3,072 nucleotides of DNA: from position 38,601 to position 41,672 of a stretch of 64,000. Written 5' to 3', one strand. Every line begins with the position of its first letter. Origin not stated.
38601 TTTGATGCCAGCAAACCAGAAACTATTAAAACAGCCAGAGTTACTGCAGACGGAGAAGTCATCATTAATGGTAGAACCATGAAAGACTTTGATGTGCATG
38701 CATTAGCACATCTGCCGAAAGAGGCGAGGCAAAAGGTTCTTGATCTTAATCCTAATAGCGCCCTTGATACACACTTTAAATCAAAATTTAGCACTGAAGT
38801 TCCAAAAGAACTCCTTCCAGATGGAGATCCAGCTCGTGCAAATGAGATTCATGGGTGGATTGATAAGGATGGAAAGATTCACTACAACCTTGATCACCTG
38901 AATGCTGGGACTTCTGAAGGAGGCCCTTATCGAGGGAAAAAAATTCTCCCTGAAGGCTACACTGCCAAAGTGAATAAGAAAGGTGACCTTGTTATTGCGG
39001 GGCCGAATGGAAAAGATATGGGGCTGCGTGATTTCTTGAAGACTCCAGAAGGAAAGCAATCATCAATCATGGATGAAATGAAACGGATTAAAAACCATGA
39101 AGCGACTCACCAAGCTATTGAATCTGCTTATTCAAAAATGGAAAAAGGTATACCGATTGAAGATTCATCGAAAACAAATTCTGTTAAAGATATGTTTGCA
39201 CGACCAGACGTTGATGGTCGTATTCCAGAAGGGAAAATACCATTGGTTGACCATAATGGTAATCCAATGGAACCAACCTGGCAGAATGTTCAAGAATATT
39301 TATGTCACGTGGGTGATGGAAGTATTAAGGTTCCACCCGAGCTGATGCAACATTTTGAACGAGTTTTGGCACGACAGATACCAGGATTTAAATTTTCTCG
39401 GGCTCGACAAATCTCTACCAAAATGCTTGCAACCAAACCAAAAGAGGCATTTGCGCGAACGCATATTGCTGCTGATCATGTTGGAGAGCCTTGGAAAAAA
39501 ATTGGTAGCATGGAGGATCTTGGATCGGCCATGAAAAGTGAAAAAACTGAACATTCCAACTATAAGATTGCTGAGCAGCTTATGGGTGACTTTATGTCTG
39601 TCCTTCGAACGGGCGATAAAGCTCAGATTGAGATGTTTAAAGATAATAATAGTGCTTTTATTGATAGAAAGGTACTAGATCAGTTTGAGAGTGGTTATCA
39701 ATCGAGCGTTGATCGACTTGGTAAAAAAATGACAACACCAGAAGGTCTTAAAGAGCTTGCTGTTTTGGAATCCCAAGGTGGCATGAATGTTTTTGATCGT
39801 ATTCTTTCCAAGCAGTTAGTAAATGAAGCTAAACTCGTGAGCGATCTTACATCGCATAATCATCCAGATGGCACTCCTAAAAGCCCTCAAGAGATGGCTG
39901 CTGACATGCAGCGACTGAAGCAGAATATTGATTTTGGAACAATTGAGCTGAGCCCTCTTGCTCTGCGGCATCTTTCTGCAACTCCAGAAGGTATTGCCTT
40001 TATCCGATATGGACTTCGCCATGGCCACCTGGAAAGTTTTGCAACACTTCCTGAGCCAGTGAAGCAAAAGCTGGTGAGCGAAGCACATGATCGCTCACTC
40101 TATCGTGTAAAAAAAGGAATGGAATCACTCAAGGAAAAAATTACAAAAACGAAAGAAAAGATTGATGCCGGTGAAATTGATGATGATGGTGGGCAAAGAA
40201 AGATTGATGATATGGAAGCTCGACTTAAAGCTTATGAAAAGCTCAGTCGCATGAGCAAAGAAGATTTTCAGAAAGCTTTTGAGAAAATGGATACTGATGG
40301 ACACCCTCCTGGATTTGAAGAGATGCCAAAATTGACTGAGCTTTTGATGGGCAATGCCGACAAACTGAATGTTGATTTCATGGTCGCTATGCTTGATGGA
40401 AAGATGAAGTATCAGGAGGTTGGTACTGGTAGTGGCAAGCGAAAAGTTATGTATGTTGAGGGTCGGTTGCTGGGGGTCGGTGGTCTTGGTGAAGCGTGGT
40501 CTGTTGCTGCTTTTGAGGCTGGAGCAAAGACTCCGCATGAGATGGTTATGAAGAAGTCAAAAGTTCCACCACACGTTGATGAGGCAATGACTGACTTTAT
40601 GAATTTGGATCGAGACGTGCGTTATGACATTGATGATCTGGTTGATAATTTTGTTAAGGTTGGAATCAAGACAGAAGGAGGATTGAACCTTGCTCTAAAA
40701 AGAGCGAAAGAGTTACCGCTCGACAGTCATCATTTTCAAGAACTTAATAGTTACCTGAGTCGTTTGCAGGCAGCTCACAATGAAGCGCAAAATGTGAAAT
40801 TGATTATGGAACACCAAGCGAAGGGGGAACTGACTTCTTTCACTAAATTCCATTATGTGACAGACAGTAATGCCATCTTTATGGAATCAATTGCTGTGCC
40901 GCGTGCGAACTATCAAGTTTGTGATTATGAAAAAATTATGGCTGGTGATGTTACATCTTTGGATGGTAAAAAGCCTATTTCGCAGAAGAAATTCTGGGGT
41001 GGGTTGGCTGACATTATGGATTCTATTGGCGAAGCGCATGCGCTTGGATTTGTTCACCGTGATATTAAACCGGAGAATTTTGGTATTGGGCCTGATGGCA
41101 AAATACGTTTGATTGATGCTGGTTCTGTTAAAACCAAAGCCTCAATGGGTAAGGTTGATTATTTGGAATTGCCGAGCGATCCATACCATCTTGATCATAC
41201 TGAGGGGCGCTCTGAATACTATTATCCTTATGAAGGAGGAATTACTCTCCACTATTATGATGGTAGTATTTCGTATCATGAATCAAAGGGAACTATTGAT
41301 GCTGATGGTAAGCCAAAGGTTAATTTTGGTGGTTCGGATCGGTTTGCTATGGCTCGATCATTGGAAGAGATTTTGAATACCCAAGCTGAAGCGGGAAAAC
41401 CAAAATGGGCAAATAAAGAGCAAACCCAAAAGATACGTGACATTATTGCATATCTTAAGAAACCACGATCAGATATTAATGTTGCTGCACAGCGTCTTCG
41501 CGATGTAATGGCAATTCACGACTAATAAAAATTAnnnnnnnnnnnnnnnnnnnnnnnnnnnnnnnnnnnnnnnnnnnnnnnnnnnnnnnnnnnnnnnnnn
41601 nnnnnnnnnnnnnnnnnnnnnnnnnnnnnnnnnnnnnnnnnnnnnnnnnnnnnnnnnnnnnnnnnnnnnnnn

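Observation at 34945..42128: Three-gene cassette built around a 2083-aa protein with no signal peptide that ends in a Hanks-type kinase, divergent from pilB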

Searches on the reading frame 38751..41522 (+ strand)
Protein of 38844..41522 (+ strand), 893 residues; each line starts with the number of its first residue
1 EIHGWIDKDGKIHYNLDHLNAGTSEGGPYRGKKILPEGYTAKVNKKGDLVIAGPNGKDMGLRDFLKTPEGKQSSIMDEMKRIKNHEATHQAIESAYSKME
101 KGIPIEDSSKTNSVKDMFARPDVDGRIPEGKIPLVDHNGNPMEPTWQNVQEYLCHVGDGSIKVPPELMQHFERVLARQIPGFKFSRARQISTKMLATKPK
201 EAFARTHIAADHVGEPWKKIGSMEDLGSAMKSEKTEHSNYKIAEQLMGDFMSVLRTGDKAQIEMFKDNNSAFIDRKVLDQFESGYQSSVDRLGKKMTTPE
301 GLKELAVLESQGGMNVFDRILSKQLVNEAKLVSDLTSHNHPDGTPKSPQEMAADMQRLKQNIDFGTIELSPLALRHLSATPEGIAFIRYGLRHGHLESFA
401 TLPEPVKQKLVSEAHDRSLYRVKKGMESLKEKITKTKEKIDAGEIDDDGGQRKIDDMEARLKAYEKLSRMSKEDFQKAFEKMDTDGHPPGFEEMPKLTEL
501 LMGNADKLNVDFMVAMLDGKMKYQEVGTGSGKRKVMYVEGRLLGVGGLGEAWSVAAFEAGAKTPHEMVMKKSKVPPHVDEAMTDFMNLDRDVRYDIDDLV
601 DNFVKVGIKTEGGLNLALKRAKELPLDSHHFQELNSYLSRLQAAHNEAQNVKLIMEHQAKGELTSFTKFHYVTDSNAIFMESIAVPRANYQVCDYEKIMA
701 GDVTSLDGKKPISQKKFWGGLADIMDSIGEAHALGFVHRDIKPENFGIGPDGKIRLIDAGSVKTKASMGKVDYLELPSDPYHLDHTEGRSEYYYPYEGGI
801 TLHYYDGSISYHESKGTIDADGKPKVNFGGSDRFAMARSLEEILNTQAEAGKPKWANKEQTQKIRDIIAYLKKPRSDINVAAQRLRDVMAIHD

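Call 24: find_homologous_proteins(query=window:38844-41522:+)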
Query window:38844-41522:+ (893 aa): 1 proteins with E <= 0.001 among 8000 candidates.
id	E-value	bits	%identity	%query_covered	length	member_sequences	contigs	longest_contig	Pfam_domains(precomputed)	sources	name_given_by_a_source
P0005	0.0e+0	2035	100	100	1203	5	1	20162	PF00069.32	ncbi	ncbi:MAG: serine/threonine-protein kinase, partial [Candidatus Gracilibacteria bacterium]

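Call 54: find_homologous_proteins(query=A5, max_evalue=0.001)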
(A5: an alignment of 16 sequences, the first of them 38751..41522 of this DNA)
Query A5 (16 sequences) (924 aa, profile of the alignment): 15 proteins with E <= 0.001 among 8000 candidates.
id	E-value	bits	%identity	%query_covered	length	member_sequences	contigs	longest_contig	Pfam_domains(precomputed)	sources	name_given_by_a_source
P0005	0.0e+0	1268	100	100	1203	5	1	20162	PF00069.32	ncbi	ncbi:MAG: serine/threonine-protein kinase, partial [Candidatus Gracilibacteria bacterium]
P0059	3.0e-63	233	39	26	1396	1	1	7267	-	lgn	-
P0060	5.1e-7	47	45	5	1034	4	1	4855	PF13431.13,PF13414.13,PF13428.13,PF07721.21,PF14559.13,PF07714.24,PF00069.32,PF17874.8,PF00515.35,PF03109.23,PF13424.13,PF13432.13,PF13181.13,PF07719.24,PF01636.30,PF13174.13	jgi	jgi:tetratricopeptide (TPR) repeat protein/tRNA A-37 threonylcarbamoyl transferase component Bud32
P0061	1.3e-6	45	43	5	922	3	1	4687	PF13431.13,PF23914.2,PF13414.13,PF13176.13,PF13428.13,PF01163.29,PF13374.13,PF07721.21,PF14559.13,PF07714.24,PF00069.32,PF12773.14,PF00515.35,PF03109.23,PF12895.14,PF13424.13,PF21033.5,PF13432.13,PF13181.13,PF07719.24,PF01636.30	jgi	jgi:serine/threonine protein kinase/tetratricopeptide (TPR) repeat protein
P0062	1.5e-5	42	40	6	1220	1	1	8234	PF13176.13,PF13428.13,PF01637.25,PF13191.13,PF13374.13,PF07714.24,PF00069.32,PF17874.8,PF00515.35,PF13424.13,PF13181.13,PF07719.24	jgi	-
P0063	1.6e-5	42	36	6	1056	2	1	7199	PF13414.13,PF13176.13,PF24885.2,PF13428.13,PF13374.13,PF07721.21,PF14559.13,PF07714.24,PF00069.32,PF17874.8,PF00515.35,PF13424.13,PF13432.13,PF13181.13,PF07719.24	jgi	jgi:eukaryotic-like serine/threonine-protein kinase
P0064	2.2e-5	41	30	9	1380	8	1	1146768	PF07714.24,PF00069.32,PF08912.17,PF25346.2,PF00169.36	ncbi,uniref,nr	ncbi:rho-associated protein kinase 1-like isoform X3 [Physella acuta]|uniref:rho-associated protein 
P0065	3.3e-5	41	52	4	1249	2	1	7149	PF07714.24,PF00069.32,PF25174.2,PF24814.2,PF07691.18,PF23381.2,PF25173.2,PF25175.2,PF00400.39,PF07676.19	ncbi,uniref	ncbi:protein kinase domain-containing protein [Gemmata sp.]|uniref:protein kinase domain-containing 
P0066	9.7e-5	39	37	6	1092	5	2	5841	PF07714.24,PF00069.32,PF00498.32,PF16697.11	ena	-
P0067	2.0e-4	38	32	7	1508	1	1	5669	PF13414.13,PF13176.13,PF13191.13,PF13374.13,PF07714.24,PF00069.32,PF17874.8,PF00515.35,PF13424.13,PF00211.26,PF13181.13,PF07719.24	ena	-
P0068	2.5e-4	38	38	6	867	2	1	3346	PF07714.24,PF00069.32,PF26549.1,PF03109.23,PF26550.2,PF01636.30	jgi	jgi:eukaryotic-like serine/threonine-protein kinase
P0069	3.8e-4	37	58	3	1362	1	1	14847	PF00069.32,PF13185.13,PF00158.33,PF25601.2,PF01590.33,PF02954.26,PF13424.13,PF13492.13,PF14532.13,PF07728.21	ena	-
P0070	4.3e-4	37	48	4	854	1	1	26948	PF13431.13,PF23914.2,PF16068.11,PF13414.13,PF13176.13,PF13428.13,PF13374.13,PF14559.13,PF07714.24,PF00069.32,PF13371.13,PF00515.35,PF03109.23,PF13424.13,PF21033.5,PF14531.13,PF13432.13,PF13181.13,PF07719.24,PF13174.13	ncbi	-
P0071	4.8e-4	37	47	4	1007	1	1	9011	PF13431.13,PF13414.13,PF13176.13,PF14559.13,PF07714.24,PF00069.32,PF17874.8,PF00515.35,PF03109.23,PF13424.13,PF13432.13,PF13181.13,PF07719.24,PF01636.30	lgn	-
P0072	5.4e-4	37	43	4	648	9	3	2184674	PF07714.24,PF00069.32,PF26549.1,PF03109.23,PF01636.30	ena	-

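Call 68: predict_structure(alignment_id=A5)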
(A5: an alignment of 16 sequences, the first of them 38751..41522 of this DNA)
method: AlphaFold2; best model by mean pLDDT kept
length: 924 residues; sequences in the alignment: 16
mean_pLDDT: 86.0   pTM: 0.65
mean pLDDT of the five models: 86.0, 84.2, 83.0, 82.8, 81.2
residues with pLDDT >= 90: 465; 70-90: 383; 50-70: 44; < 50: 32
segments of 3 or more residues with pLDDT < 50: 1-8, 241-246, 716-723, 813-821
pLDDT, mean of each block of 10 residues (from residue 1): 47 84 82 87 91 75 87 88 91 90 88 92 86 73 91 88 86 89 92 88 92 91 80 67 48 90 76 87 91 88 90 94 91 92 88 93 94 93 93 88 94 92 89 91 93 94 93 83 91 95 91 87 91 89 91 94 94 80 90 88 84 89 96 93 90 94 91 90 93 87 93 58 59 64 80 92 91 82 82 88 73 46 68 85 91 92 93 87 83 95 94 94 64
secondary structure, 60 per line:
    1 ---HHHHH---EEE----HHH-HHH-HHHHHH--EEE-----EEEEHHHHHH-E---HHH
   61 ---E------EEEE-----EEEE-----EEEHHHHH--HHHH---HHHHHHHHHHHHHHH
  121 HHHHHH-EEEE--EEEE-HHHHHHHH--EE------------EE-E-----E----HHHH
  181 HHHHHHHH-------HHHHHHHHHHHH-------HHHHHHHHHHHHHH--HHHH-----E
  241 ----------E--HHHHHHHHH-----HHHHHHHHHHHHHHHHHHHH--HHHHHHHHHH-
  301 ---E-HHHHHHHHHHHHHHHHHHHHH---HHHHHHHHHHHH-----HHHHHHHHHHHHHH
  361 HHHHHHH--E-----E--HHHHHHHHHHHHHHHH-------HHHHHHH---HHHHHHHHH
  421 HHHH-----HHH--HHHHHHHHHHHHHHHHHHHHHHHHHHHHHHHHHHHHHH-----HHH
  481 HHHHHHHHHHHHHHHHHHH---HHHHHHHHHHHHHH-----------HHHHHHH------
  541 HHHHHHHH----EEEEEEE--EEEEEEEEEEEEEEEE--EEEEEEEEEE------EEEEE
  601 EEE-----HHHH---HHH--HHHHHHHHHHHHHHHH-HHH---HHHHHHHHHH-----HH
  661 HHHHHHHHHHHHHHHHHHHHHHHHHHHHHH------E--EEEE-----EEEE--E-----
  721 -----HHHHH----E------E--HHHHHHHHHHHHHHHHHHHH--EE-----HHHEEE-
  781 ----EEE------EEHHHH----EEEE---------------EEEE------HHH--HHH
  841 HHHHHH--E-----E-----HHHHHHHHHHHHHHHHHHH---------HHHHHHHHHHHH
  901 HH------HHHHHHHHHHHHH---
elements in order (helices of 4 or more, strands of 3 or more residues): H4-8 E12-14 H27-32 E35-37 E43-46 H47-52 E71-74 E80-83 E89-91 H92-96 H99-102 H106-126 E128-131 E134-137 H139-146 H177-188 H196-207 H215-228 H231-234 H254-262 H268-287 H290-299 H306-326 H330-341 H347-367 H379-394 H402-408 H412-424 H435-472 H478-499 H503-516 H528-534 H541-548 E553-559 E562-577 E580-589 E596-603 H609-612 H621-636 H644-653 H659-690 E700-703 E709-712 H726-730 H745-764 E777-779 E785-787 H796-799 E804-807 E823-826 H838-846 H861-879 H889-902 H909-921

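Call 71: fold_search(model_id=the predicted structure, library=pdb)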
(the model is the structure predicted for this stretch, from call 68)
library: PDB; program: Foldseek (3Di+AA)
matches with E <= 10: 1999; with E <= 0.001: 787
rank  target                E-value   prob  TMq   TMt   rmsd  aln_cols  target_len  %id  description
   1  6b2q_C                1.6e-05  1.00  0.17  0.51  11.7       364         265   16  Dual Inhibition of the Essential Protein Kinases A and B in Mycobacterium tuberculosis (released 2018-02-14)
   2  5flf_D                1.7e-05  1.00  0.21  0.61   7.6       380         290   12  DISEASE LINKED MUTATION IN FGFR (released 2016-03-30)
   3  3uzt_A                1.7e-05  1.00  0.19  0.29  20.0       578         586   11  Structure of the C13.18 RNA Aptamer in Complex with G Protein-Coupled Receptor Kinase 2 (released 2012-07-11)
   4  5clr_A                1.9e-05  1.00  0.21  0.45   8.7       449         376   12  Crystal structure of LegK4_APO Kinase (released 2015-10-14)
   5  4p7e_A                2.0e-05  1.00  0.18  0.50  14.1       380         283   12  Triazolopyridine compounds as selective JAK1 inhibitors: from hit identification to GLPG0634 (released 2014-11-19)
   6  4xlv                  2.3e-05  1.00  0.20  0.54   8.0       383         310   13  Crystal structure of the activated insulin receptor tyrosine kinase dimer (released 2015-03-25)
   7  7aaz                  2.3e-05  1.00  0.19  0.54  11.5       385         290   13  Crystal structure of MerTK in complex with a type 1.5 aminopyridine inhibitor (released 2020-11-04)
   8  3byv                  2.4e-05  1.00  0.20  0.48  10.8       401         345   10  Crystal structure of Toxoplasma gondii specific rhoptry antigen kinase domain (released 2008-01-29)
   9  2y7j_A                2.4e-05  1.00  0.18  0.52  10.6       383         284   14  Structure of human phosphorylase kinase, gamma 2 (released 2011-02-09)
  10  4jrn_A                2.5e-05  1.00  0.21  0.50   7.3       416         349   13  ROP18 kinase domain in complex with AMP-PNP and sucrose (released 2013-10-23)
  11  6lvm                  2.6e-05  1.00  0.22  0.64   6.2       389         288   12  Crystal structure of FGFR3 in complex with pyrimidine derivative (released 2020-04-08)
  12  5flf_A                2.7e-05  1.00  0.22  0.62   6.8       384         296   12  DISEASE LINKED MUTATION IN FGFR (released 2016-03-30)
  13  5cf4_A                3.1e-05  1.00  0.18  0.50  12.1       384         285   12  CRYSTAL STRUCTURE OF JANUS KINASE 2 IN COMPLEX WITH N,N-DICYCLOPROPYL-10-ETHYL-7-[(3-METHOXYPROPYL)AMINO] -3-METHYL-3, (released 2015-08-26)
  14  4aqc_A                3.3e-05  1.00  0.17  0.48  13.0       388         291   13  Triazolopyridine-based Inhibitor of Janus Kinase 2 (released 2012-04-25)
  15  9bhj                  3.5e-05  1.00  0.19  0.55  11.4       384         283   13  MerTK in complex with small molecule 6-{1-[([1,1'-biphenyl]-4-yl)carbamoyl]azetidin-3-yl}-3-[(1-methyl-1H-pyrazol-4-yl)a (released 2024-10-09)
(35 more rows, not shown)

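Call 75: fold_search(model_id=the predicted structure, library=viral)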
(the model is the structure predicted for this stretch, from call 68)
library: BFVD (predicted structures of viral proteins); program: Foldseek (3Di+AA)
matches with E <= 10: 450; with E <= 0.001: 43
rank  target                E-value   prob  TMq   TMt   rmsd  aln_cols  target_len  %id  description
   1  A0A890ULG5            2.2e-05  1.00  0.19  0.20  29.2       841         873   12  (no name in the UniProt tables at hand)
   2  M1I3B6                3.8e-05  1.00  0.19  0.57   8.5       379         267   14  (no name in the UniProt tables at hand)
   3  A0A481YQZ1            4.5e-05  1.00  0.21  0.59   8.7       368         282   14  Putative serine/threonine protein kinase [Marseillevirus LCMAC101]
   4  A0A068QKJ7            4.5e-05  1.00  0.21  0.53   7.9       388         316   11  Serine/threonine-protein kinase 40 [Armadillidium vulgare iridescent virus]
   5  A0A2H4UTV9            4.9e-05  1.00  0.20  0.40  10.3       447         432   13  Serine/threonine protein kinase [Bodo saltans virus]
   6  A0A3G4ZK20            9.9e-05  1.00  0.22  0.43  14.4       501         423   11  Protein kinase-like domain protein [Terrestrivirus sp.]
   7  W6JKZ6                9.9e-05  1.00  0.18  0.35  13.3       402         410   12  non-specific serine/threonine protein kinase [Alphaentomopoxvirus acuprea]
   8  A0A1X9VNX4            1.0e-04  1.00  0.17  0.55  10.2       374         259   14  Putative serine/threonine protein kinase [Mimivirus AB-566-O17]
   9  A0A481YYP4            1.2e-04  1.00  0.19  0.31  12.0       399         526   11  non-specific serine/threonine protein kinase [Marseillevirus LCMAC202]
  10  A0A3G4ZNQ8            1.4e-04  1.00  0.19  0.41  13.1       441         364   13  Protein kinase domain protein [Terrestrivirus sp.]
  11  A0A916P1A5            1.5e-04  1.00  0.17  0.50  11.9       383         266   12  Ser/thr kinase (Cop-B1R) [Choristoneura biennis entomopoxvirus]
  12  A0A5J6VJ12            1.6e-04  1.00  0.17  0.54  10.8       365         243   13  Protein kinase domain protein [Megaviridae environmental sample]
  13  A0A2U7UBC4            1.7e-04  1.00  0.18  0.26  11.5       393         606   13  Serine/threonine protein kinase [Pandoravirus neocaledonia]
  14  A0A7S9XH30            2.3e-04  1.00  0.17  0.44  10.4       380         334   14  Serine/threonine-protein kinase [Virus NIOZ-UU159]
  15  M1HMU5                2.4e-04  1.00  0.19  0.53   8.3       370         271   12  (no name in the UniProt tables at hand)
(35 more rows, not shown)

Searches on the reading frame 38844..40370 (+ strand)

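Call 38: search_protein_families(library=pfam, proteins=[window:38844-40370:+], max_evalue=5)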
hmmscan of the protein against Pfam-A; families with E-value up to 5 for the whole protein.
window:38844-40370:+ (509 aa): 1 family
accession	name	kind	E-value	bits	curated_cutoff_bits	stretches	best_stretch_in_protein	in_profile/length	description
PF04012.17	PspA_IM30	-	0.19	11.8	33.9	1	451-483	171-201/220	PspA/IM30 family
